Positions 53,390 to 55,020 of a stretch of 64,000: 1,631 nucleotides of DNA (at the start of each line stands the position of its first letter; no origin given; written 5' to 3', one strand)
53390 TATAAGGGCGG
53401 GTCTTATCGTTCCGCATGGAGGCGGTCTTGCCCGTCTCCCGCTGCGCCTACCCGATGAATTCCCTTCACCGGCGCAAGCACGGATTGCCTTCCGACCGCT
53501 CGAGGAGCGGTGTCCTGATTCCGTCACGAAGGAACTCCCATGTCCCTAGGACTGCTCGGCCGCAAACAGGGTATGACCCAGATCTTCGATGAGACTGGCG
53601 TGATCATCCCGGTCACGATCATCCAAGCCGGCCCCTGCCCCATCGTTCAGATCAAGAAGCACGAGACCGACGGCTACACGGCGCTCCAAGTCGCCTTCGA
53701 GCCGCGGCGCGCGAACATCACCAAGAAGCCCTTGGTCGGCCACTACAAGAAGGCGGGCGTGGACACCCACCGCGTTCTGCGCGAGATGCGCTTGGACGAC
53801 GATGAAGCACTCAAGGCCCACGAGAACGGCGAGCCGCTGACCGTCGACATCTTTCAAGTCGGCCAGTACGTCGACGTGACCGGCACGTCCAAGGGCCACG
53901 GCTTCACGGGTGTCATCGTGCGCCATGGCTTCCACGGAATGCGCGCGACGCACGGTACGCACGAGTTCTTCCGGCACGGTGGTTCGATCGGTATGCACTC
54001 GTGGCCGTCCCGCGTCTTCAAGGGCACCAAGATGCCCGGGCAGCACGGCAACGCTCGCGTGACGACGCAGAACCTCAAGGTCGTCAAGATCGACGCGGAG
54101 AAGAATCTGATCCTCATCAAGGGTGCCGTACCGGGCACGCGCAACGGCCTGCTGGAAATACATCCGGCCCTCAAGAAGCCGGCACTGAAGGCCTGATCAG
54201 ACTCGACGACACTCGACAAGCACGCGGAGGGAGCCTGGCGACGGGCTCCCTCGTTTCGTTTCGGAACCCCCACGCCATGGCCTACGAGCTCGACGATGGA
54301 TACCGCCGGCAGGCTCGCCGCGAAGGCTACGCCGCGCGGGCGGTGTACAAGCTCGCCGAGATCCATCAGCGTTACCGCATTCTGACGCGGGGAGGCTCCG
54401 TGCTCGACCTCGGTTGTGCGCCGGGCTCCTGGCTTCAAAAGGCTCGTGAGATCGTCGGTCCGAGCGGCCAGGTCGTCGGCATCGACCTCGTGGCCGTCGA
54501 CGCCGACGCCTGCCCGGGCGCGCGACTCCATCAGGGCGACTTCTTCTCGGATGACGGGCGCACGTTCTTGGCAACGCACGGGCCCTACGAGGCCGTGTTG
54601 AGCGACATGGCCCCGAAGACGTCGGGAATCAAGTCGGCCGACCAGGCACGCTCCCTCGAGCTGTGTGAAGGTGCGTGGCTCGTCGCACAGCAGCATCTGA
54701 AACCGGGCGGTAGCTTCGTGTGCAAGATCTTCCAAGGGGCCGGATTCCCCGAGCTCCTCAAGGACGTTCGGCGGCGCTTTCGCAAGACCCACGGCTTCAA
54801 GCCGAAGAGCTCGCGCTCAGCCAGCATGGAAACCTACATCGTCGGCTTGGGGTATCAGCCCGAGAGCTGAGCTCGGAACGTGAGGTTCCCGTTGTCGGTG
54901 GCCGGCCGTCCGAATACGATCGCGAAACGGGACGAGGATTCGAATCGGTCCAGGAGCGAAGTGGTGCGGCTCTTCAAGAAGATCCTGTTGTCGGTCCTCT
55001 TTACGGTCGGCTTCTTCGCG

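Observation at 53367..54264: Ribosomal protein L3 gene as an isolated unit with its own strong promoter, ~140-nt leader and terminator, outside any S10-operon context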

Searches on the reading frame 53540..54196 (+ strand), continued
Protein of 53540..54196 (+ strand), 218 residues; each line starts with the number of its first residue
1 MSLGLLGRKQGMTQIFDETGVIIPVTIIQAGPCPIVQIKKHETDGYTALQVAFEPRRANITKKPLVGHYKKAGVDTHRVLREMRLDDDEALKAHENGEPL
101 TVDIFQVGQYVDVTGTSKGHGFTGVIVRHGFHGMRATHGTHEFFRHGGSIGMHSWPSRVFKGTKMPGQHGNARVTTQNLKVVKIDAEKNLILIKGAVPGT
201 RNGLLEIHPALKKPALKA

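Call 48: list_cluster_members(proteins=[P0001, P0002, P0003, P0006, P0009, P0020, P0095, P0120, P0045, P0119])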
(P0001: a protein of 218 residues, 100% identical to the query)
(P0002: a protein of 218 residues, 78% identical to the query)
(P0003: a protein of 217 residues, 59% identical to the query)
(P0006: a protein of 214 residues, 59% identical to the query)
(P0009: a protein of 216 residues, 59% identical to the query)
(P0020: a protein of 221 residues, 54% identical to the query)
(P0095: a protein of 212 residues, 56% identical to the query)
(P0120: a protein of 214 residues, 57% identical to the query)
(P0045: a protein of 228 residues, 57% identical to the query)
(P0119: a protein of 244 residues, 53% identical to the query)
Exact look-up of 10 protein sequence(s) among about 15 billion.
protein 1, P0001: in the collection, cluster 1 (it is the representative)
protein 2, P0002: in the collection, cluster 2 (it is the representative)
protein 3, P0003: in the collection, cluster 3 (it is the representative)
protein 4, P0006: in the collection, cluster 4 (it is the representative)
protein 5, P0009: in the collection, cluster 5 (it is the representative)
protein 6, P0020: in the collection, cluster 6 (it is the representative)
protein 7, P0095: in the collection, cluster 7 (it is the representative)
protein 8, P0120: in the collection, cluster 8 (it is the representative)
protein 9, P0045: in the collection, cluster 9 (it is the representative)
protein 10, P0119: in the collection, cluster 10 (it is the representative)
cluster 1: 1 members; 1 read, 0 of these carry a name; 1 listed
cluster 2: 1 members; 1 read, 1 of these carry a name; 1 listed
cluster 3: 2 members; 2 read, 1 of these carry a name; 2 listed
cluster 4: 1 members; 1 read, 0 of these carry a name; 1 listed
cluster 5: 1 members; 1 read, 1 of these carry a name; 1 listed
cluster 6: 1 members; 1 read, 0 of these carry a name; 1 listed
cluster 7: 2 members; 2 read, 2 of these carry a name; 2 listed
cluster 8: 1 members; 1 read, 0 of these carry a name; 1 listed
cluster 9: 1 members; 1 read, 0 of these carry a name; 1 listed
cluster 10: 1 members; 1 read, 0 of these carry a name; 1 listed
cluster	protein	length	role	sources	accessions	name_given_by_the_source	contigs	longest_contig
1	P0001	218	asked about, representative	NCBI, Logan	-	-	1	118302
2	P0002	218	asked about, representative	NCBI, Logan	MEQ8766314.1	MAG: 50S ribosomal protein L3 [Planctomycetota bacterium]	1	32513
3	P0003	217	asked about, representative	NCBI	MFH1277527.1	MAG: 50S ribosomal protein L3 [Candidatus Eisenbacteria bacterium]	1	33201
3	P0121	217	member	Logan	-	-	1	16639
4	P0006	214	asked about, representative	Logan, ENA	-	-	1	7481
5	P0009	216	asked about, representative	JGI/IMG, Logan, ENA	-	large subunit ribosomal protein L3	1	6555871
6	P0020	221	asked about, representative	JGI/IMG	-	-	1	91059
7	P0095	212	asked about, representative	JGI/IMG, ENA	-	large subunit ribosomal protein L3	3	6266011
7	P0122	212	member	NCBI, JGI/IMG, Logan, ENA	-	large subunit ribosomal protein L3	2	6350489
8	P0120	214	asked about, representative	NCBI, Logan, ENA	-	-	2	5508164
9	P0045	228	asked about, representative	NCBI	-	-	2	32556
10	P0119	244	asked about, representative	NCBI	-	-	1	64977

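Call 51: find_encoding_contigs(protein=P0005, flank=3000, max_places=2)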
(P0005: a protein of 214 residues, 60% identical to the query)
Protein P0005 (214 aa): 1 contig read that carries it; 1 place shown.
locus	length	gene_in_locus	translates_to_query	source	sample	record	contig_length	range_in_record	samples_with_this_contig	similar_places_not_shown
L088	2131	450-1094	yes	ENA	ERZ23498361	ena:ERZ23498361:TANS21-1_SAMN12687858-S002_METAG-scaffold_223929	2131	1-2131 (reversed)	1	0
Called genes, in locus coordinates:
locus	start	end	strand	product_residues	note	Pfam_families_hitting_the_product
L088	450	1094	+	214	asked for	PF00297:Ribosomal_L3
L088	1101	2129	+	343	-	?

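Call 52: find_encoding_contigs(protein=P0004, flank=3000, max_places=2)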
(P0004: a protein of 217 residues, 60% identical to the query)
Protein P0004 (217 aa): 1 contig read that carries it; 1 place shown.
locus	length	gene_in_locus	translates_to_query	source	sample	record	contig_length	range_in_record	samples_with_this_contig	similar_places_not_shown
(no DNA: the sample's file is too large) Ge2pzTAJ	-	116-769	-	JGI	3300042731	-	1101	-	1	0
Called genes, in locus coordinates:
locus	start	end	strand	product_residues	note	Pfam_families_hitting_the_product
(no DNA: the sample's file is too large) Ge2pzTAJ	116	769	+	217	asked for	PF00297:Ribosomal_L3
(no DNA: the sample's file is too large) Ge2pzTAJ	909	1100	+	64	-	?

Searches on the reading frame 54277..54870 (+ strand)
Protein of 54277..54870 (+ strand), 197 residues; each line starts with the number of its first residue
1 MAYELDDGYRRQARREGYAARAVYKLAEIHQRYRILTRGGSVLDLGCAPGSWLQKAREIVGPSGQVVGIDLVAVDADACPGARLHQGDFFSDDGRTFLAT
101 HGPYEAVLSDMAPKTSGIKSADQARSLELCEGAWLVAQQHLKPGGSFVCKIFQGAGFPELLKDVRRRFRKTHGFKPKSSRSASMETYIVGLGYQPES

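Call 6: search_protein_families(library=pfam, proteins=[window:54277-54870:+])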
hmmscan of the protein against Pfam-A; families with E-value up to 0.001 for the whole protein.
window:54277-54870:+ (197 aa): 4 families
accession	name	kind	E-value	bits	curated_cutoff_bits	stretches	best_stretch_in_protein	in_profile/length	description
PF01728.25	FtsJ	-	1.1e-49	169.3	24.1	1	18-193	1-181/181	FtsJ-like methyltransferase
PF13489.12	Methyltransf_23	-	4e-08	33.6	27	1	20-90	3-68/164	Methyltransferase domain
PF13847.12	Methyltransf_31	-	2.9e-06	27.5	27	1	38-71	3-36/145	Methyltransferase domain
PF13649.12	Methyltransf_25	-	7.5e-05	23.8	27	1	42-109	1-70/97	Methyltransferase domain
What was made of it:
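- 54277..54870 (+): rlmE (23S rRNA U2552 2'-O-methyltransferase), the downstream neighbour, possibly co-transcribed by read-through. Pfam FtsJ 169.3 bits (call 6).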

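Call 7: search_protein_families(library=ncbifam, proteins=[window:54277-54870:+])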
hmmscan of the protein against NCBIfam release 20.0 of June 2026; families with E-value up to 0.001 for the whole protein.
window:54277-54870:+ (197 aa): 6 families
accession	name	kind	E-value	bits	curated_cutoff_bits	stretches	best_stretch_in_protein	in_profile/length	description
TIGR00438.1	rrmJ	equivalog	2.9e-50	170.4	300.15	1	7-193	1-188/188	23S rRNA (uridine(2552)-2'-O)-methyltransferase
NF008390.0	PRK11188.1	equivalog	9.9e-46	156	269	1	4-194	17-208/209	23S rRNA (uridine(2552)-2'-O)-methyltransferase RlmE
NF041537.1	ArsM_AhpD_UU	exception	2e-05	23.5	510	1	36-73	74-111/345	arsenite methyltransferase/AhpD domain selenoprotein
NF047649.1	MTase_UXPK_star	exception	0.00022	20.3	460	1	36-73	75-112/283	methyltransferase/UXPK-star double selenoprotein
NF041536.1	ArsM_DUF2284_UU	exception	0.00027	19.4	575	1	37-73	75-111/459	arsenite methyltransferase/DUF2284 domain selenoprotein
NF008823.0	PRK11873.1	subfamily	0.00037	20.1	263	1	35-72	74-111/272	arsenite methyltransferase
